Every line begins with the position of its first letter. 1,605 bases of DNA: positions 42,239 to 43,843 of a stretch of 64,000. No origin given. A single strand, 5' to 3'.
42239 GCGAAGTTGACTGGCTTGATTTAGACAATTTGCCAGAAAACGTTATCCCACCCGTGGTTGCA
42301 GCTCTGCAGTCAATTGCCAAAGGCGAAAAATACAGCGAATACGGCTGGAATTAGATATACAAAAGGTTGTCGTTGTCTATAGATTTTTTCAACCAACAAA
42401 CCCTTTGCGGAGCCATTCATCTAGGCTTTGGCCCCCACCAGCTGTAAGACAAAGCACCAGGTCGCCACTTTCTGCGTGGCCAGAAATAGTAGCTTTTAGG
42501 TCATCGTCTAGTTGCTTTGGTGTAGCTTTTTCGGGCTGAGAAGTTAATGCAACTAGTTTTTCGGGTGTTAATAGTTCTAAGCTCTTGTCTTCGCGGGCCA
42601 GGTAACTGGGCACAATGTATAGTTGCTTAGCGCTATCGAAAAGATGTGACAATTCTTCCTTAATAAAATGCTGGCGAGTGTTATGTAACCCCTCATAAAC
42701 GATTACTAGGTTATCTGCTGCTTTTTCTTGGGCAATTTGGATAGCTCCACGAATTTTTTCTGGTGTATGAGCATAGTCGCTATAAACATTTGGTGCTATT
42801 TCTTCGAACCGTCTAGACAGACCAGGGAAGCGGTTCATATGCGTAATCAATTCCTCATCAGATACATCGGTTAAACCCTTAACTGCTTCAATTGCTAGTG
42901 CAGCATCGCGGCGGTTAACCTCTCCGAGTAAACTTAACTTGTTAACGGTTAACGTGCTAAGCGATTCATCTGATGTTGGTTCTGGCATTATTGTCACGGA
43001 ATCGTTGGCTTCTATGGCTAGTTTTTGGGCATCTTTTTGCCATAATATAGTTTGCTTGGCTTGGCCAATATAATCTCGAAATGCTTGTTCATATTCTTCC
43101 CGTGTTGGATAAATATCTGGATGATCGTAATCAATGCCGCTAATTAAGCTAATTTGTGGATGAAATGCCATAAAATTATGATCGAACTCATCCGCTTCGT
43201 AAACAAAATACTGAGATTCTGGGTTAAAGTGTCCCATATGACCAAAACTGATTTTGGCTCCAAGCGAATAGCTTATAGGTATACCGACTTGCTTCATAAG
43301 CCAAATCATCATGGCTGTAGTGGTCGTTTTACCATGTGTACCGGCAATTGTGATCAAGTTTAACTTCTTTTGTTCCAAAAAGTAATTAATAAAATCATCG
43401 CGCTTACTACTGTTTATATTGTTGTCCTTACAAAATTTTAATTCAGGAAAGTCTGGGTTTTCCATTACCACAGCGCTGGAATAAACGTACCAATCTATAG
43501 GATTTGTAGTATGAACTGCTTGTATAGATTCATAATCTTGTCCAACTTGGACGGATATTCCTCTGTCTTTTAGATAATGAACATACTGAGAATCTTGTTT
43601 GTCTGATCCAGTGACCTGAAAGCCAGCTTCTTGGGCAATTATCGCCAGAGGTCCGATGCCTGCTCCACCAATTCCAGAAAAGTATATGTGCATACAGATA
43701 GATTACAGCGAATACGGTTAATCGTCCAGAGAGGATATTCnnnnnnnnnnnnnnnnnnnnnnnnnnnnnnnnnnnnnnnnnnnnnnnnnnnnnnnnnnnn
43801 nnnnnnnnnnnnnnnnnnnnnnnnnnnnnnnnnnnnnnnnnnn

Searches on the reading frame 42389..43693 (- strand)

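Call 47: search_protein_families(library=pfam, proteins=[window:42389-43693:-], max_evalue=0.00001)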
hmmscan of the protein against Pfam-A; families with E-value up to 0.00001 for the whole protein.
window:42389-43693:- (434 aa): 3 families
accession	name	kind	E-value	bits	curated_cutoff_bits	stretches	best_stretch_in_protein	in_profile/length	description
PF01225.30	Mur_ligase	-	1.1e-13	51.7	21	1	2-108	1-93/95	Mur ligase family, catalytic domain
PF08245.18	Mur_ligase_M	-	1.8e-08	35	24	1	116-222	1-126/200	Mur ligase middle domain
PF02875.26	Mur_ligase_C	-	7.9e-07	30.4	28.4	1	294-418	1-126/127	Mur ligase, glutamate ligase domain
